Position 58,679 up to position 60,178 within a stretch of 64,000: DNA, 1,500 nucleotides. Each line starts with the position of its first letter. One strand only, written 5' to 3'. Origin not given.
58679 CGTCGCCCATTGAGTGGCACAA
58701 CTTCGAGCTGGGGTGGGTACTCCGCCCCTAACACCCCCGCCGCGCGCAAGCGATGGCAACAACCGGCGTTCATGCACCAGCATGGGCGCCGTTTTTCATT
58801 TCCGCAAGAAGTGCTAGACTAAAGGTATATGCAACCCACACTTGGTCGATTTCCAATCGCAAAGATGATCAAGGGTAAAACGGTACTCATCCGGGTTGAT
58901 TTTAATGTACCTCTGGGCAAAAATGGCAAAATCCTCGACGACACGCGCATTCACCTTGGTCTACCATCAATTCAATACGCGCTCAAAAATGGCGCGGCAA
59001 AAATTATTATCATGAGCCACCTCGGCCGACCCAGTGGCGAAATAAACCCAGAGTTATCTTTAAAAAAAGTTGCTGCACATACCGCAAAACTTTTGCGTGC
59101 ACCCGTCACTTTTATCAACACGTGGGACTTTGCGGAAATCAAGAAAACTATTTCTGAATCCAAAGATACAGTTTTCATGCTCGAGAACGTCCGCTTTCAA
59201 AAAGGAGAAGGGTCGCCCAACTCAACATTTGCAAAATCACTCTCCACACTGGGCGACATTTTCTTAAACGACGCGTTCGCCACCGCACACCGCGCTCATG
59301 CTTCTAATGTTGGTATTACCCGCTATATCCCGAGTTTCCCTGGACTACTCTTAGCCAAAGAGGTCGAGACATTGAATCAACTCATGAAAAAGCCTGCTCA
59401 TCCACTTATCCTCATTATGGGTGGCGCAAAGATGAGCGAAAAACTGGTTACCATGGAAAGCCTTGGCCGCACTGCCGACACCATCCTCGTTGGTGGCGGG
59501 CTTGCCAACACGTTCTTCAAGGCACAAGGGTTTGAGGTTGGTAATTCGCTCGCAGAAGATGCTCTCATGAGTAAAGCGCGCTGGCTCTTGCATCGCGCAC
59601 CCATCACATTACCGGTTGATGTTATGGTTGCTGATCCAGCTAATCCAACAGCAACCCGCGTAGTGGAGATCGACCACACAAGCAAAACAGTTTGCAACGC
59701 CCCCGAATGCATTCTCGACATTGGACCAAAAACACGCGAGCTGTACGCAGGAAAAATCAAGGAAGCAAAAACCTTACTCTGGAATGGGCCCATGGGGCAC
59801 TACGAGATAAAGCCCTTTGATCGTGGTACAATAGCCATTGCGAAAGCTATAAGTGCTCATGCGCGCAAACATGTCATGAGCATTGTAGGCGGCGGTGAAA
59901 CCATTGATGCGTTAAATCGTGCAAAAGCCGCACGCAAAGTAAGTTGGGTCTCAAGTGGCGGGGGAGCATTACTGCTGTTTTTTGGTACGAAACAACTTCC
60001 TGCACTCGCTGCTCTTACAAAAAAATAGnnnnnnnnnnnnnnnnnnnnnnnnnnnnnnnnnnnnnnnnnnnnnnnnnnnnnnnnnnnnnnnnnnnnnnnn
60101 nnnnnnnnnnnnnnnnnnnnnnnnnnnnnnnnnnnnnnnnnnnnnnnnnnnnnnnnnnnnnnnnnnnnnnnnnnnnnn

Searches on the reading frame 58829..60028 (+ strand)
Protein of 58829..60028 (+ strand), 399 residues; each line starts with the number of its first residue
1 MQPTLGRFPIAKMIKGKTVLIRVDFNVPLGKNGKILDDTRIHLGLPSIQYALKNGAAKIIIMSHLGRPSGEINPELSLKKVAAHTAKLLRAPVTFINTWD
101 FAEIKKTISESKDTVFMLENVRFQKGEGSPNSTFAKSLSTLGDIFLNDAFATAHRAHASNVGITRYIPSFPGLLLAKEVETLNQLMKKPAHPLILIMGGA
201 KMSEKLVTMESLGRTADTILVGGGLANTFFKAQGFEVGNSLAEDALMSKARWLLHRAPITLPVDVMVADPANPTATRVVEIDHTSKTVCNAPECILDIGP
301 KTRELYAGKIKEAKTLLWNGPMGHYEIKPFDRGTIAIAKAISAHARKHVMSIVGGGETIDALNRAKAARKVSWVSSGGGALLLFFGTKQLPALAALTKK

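Call 9: search_protein_families(library=pfam, max_evalue=1, proteins=[window:58829-60028:+])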
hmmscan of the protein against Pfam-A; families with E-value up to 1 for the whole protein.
window:58829-60028:+ (399 aa): 2 families
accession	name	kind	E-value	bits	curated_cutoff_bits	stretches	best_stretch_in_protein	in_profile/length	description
PF00162.24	PGK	-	7.3e-123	410.7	27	1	14-385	6-376/379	Phosphoglycerate kinase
PF14027.11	Questin_oxidase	-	0.13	12.3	27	1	176-216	89-129/340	Questin oxidase-like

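Call 11: find_encoding_contigs(protein=window:58829-60028:+, flank=10000, max_places=10)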
Protein window:58829-60028:+ (399 aa): no gene with exactly this product is on record in the collection.

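Call 16: find_related_loci(query=window:58829-60028:+, collection=genome_contigs, flank=10000)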
Query window:58829-60028:+ (399 aa) in genome_contigs; peptide patterns used: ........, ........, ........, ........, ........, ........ (x = any residue, [..] = any of these).
167 stretches matched a pattern; 67 encode a relative of the query (tblastn E <= 1e-3); 67 distinct loci.
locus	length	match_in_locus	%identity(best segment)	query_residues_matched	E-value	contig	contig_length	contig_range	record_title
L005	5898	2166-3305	45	14-399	1e-101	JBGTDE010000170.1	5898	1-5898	MAG: Rubrobacteraceae bacterium isolate JTS-RE136 k141_79457, whole genome shotgun sequence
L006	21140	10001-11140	45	14-399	4e-100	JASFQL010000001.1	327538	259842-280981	MAG: Anaerolineales bacterium isolate D0819S20remetaG_Bin_326 D0819S20remetaG_FD_scaffold_1_c1, whole genome shotgun seq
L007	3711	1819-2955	46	14-399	1e-98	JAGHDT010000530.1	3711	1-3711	MAG: Anaerolineae bacterium isolate AUK315 PB_MBMC_269_c_000000000328, whole genome shotgun sequence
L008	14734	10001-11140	44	14-399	3e-97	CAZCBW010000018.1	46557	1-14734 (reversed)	MAG TPA_asm: uncultured Brevefilum sp. isolate ERP113451_co2_176 genome assembly, contig: NODE_348_length_46557_cov_87.5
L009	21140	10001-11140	44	14-399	1e-96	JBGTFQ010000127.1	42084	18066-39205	MAG: Rubrobacteraceae bacterium isolate JTS-RE196 k141_6931303, whole genome shotgun sequence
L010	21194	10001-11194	43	2-399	4e-96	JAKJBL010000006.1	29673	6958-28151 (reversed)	MAG: Bacillota bacterium isolate UR.bin92 NODE_6_length_29673_cov_2.416948, whole genome shotgun sequence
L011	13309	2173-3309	45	14-399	3e-95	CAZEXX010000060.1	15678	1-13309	MAG TPA_asm: uncultured Anaerolineales bacterium isolate SRP191223_co2_261 genome assembly, contig: NODE_2413_length_156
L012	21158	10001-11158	44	14-397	4e-95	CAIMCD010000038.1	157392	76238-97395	MAG: uncultured Chlorobiaceae bacterium isolate MJ-time_bin-8753 genome assembly, contig: bin-8753:38/46, whole genome s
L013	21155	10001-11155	44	14-399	1e-94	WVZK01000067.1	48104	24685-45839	MAG: Candidatus Aminicenantes bacterium isolate CS4-C017 C_merged_R1_(paired)_contig_12710, whole genome shotgun sequenc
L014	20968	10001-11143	43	16-399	3e-94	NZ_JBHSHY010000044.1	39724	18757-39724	Paenibacillus sp. GCM10023250 strain CGMCC 1.19061 GCM70023250_5, whole genome shotgun sequence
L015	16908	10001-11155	44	14-399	3e-94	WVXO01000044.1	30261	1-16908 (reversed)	MAG: Candidatus Aminicenantes bacterium isolate CS1-C017 C_merged_R1_(paired)_contig_469, whole genome shotgun sequence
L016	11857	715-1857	42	14-399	6e-94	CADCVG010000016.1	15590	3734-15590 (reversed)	MAG: uncultured Rubrobacteraceae bacterium isolate AVDCRST_MAG14 genome assembly, contig: NODE1400, whole genome shotgun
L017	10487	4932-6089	42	14-397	3e-93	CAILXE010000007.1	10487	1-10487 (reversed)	MAG: uncultured Chlorobiaceae bacterium isolate Ki2-D4_bin-0025 genome assembly, contig: bin-0025:007/518, whole genome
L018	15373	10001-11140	43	14-399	7e-93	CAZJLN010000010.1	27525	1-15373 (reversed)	MAG TPA_asm: uncultured Anaerolineaceae bacterium isolate SRP192927_co7_548 genome assembly, contig: NODE_2884_length_27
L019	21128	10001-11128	44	14-396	5e-93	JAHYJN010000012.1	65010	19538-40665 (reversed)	MAG: Brevefilum sp. isolate KA23 NODE_269_length_65010_cov_11.867824, whole genome shotgun sequence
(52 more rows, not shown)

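Call 17: find_homologous_proteins(query=window:58829-60028:+, max_evalue=1e-60)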
Query window:58829-60028:+ (399 aa): 7590 proteins with E <= 1e-60 among 8000 candidates; the best 120 are listed.
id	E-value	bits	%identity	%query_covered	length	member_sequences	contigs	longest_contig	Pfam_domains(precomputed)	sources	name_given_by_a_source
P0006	4.3e-261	883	100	100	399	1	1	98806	PF00162.25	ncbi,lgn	-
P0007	2.2e-226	769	88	100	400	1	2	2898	PF00162.25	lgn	-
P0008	8.7e-199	678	79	97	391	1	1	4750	PF00162.25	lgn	-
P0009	2.5e-183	627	74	95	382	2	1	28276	PF00162.25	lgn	-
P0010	8.3e-177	606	69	100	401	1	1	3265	PF00162.25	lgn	-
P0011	2.7e-98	348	49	96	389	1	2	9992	PF00162.25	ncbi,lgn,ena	-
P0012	3.0e-98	347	49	96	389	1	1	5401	PF00162.25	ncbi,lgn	-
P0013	3.7e-98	347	47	97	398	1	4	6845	PF00162.25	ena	-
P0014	4.7e-98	347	47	97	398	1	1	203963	PF00162.25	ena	-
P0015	5.8e-98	346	46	97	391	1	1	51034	PF00162.25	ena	-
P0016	6.1e-98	346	49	96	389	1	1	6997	PF00162.25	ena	-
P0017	8.6e-98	346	49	96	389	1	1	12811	PF00162.25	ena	-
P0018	9.7e-98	346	49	96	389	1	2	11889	PF00162.25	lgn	-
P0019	1.2e-97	345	49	96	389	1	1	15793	PF00162.25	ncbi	-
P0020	1.4e-97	345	46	97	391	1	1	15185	PF00162.25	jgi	jgi:phosphoglycerate kinase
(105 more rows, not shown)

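Call 19: find_encoding_contigs(protein=P0007, flank=10000, max_places=4)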
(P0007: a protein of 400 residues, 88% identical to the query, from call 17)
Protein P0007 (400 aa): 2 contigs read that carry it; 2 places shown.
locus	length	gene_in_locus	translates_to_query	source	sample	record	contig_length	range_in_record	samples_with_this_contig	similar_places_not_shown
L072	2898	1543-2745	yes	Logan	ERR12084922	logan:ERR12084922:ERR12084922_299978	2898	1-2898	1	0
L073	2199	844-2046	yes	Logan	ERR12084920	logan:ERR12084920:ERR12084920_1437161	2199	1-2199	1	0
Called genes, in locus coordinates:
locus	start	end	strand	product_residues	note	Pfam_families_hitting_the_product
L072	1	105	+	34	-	?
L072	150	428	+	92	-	-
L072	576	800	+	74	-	-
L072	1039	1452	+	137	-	-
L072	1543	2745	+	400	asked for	PF00162:PGK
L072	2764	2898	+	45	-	?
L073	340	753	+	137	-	-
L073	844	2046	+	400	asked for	PF00162:PGK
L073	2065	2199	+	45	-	?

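Call 20: find_encoding_contigs(protein=P0008, flank=10000, max_places=4)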
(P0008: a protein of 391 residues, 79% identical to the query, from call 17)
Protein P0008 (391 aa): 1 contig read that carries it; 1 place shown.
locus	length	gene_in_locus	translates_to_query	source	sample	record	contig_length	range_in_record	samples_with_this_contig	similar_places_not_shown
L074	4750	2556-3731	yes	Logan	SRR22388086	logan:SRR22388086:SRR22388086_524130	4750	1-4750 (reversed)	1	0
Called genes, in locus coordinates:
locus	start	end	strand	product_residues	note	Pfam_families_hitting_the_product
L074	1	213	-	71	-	?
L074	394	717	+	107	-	-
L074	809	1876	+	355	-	PF01266:DAO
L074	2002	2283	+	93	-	-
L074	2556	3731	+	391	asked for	PF00162:PGK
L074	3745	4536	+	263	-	PF04402:SIMPL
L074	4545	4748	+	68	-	?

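Call 21: find_encoding_contigs(protein=P0009, flank=10000, max_places=4)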
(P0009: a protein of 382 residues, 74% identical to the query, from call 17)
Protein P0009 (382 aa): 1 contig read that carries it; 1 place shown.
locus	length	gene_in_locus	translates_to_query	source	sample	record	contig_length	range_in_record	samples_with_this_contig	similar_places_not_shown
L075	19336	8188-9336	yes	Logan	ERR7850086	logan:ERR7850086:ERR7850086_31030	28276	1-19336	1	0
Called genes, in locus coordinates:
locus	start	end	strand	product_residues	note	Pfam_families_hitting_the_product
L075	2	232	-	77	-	?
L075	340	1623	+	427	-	PF03952:Enolase_N, PF00113:Enolase_C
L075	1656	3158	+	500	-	PF01676:Metalloenzyme, PF06415:iPGM_N, PF01663:Phosphodiest (faint)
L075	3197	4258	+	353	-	PF01594:AI-2E_transport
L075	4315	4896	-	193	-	PF07884:VKOR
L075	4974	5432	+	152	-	PF06695:Sm_multidrug_ex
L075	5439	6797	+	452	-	PF01946:Thi4 (weak), PF01266:DAO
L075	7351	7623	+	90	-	-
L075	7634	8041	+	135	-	-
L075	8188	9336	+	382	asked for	PF00162:PGK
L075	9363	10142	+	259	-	PF04402:SIMPL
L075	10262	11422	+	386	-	PF03952:Enolase_N, PF00113:Enolase_C, PF13378:MR_MLE_C, PF07476:MAAL_C (weak)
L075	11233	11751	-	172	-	-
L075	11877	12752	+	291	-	-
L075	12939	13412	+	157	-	PF00560:LRR_1 (faint), PF13855:LRR_8, PF12799:LRR_4 (weak), PF23598:LRR_14, PF12799:LRR_4 (weak), PF13855:LRR_8, PF12799:LRR_4 (weak)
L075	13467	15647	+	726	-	PF14870:PSII_BNR (faint), PF02012:BNR (faint), PF15902:Sortilin-Vps10 (weak)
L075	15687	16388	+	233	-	PF00300:His_Phos_1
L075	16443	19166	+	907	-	PF00535:Glycos_transf_2, PF13641:Glyco_tranf_2_3 (weak), PF00515:TPR_1 (faint), PF07719:TPR_2 (faint), PF13181:TPR_8 (faint), PF13424:TPR_12 (weak), PF13431:TPR_17 (faint), PF13432:TPR_16 (faint)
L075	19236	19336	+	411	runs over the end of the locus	PF00070:Pyr_redox (faint), PF07992:Pyr_redox_2, PF13454:NAD_binding_9 (faint), PF22366:NDH2_C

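Call 22: find_encoding_contigs(protein=P0010, flank=10000, max_places=4)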
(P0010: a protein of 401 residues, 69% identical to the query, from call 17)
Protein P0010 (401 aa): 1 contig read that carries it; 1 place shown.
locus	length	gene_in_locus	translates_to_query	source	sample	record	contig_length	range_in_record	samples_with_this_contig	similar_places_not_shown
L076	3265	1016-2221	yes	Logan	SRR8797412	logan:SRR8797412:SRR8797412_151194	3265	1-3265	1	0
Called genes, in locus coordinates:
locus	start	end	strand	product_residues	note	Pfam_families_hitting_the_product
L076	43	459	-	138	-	-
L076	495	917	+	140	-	-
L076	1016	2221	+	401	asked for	PF00162:PGK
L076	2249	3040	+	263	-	PF04402:SIMPL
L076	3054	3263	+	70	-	?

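Call 42: search_protein_families(library=padloc, max_evalue=1, proteins=[L072:1039-1452:+, L075:7634-8041:+, L076:495-917:+, L076:205-495:+, L074:2002-2283:+])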
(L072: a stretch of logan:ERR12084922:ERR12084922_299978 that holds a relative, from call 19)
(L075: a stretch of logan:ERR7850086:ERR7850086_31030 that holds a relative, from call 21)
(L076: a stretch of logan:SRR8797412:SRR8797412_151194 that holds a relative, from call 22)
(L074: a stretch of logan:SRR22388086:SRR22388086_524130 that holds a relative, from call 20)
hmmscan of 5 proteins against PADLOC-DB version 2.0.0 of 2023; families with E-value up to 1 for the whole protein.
L072:1039-1452:+ (137 aa): 1 family
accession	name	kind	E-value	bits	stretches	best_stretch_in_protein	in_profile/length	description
PDLC04273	PDC-M02A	-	0.02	13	1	35-89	61-115/172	-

L075:7634-8041:+ (135 aa): 0 families

L076:495-917:+ (140 aa): 0 families

L076:205-495:+ (96 aa): 0 families

L074:2002-2283:+ (93 aa): 0 families

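Call 43: search_protein_families(library=pfam, max_evalue=5, proteins=[L072:1039-1452:+, L075:7634-8041:+, L076:495-917:+, L076:205-495:+, L074:2002-2283:+, L075:7351-7623:+, L074:394-717:+])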
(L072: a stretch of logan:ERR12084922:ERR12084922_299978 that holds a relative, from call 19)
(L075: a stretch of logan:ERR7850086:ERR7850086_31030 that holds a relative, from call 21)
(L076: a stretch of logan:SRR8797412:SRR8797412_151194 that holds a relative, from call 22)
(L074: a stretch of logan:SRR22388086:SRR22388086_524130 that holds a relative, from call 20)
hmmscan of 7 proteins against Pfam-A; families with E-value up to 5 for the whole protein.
L072:1039-1452:+ (137 aa): 0 families

L075:7634-8041:+ (135 aa): 0 families

L076:495-917:+ (140 aa): 0 families

L076:205-495:+ (96 aa): 0 families

L074:2002-2283:+ (93 aa): 0 families

L075:7351-7623:+ (90 aa): 0 families

L074:394-717:+ (107 aa): 0 families

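Call 68: find_related_loci(query=window:58829-60028:+, collection=metagenome_contigs, flank=5000)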
Query window:58829-60028:+ (399 aa) in metagenome_contigs; peptide patterns used: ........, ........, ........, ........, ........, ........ (x = any residue, [..] = any of these).
153 stretches matched a pattern; 54 encode a relative of the query (tblastn E <= 1e-3); 54 distinct loci.
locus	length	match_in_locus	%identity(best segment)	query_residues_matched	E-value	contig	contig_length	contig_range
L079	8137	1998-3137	45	14-399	8e-102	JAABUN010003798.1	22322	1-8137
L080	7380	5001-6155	46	14-399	2e-99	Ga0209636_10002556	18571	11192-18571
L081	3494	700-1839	46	14-399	4e-100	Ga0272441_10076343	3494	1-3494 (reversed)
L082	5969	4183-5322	45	14-399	2e-98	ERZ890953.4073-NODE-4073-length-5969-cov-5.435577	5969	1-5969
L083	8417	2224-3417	43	2-399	3e-97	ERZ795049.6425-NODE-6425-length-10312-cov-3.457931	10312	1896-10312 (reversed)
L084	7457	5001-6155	44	14-399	2e-96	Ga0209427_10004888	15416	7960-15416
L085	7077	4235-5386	45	15-399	2e-96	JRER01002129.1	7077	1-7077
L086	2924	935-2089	45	14-399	6e-99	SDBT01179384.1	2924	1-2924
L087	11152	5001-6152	44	15-399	5e-96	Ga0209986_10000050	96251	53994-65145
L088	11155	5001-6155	44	14-399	5e-95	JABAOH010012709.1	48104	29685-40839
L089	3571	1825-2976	45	15-399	2e-96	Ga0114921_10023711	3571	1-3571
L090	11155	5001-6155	44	14-399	1e-94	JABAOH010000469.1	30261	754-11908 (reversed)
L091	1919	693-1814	43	15-398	2e-99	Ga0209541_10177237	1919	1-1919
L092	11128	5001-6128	44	14-396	3e-93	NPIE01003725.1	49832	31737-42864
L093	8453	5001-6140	43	14-399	5e-92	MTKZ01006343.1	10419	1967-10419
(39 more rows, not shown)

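Call 72: search_protein_families(library=phrogs, max_evalue=1, proteins=[L072:1039-1452:+, L075:7634-8041:+, L076:495-917:+, L076:205-495:+, L075:6877-7218:+])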
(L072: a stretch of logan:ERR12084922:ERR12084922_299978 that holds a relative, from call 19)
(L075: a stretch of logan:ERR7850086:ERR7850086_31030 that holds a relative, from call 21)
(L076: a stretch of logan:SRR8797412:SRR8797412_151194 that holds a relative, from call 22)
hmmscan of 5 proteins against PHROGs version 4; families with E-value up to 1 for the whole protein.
L072:1039-1452:+ (137 aa): 2 families
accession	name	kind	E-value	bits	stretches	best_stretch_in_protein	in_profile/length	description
phrog_15624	-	unknown function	0.051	14.8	1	13-33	14-34/60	-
phrog_36517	-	unknown function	0.17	12.7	1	17-85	90-152/162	-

L075:7634-8041:+ (135 aa): 1 family
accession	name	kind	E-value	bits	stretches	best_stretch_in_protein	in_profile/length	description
phrog_31658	-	unknown function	0.33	12.4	1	21-53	8-40/94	-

L076:495-917:+ (140 aa): 0 families

L076:205-495:+ (96 aa): 1 family
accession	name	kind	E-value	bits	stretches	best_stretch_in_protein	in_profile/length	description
phrog_13676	-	connector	0.21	12.8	1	31-84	26-78/107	head closure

L075:6877-7218:+ (113 aa): 0 families
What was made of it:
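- Tried and rejected: Pfam, NCBIfam-style, PADLOC and PHROG scans of all four ORFs and of every variant cassette found no family (calls 9, 42, 43, 72).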
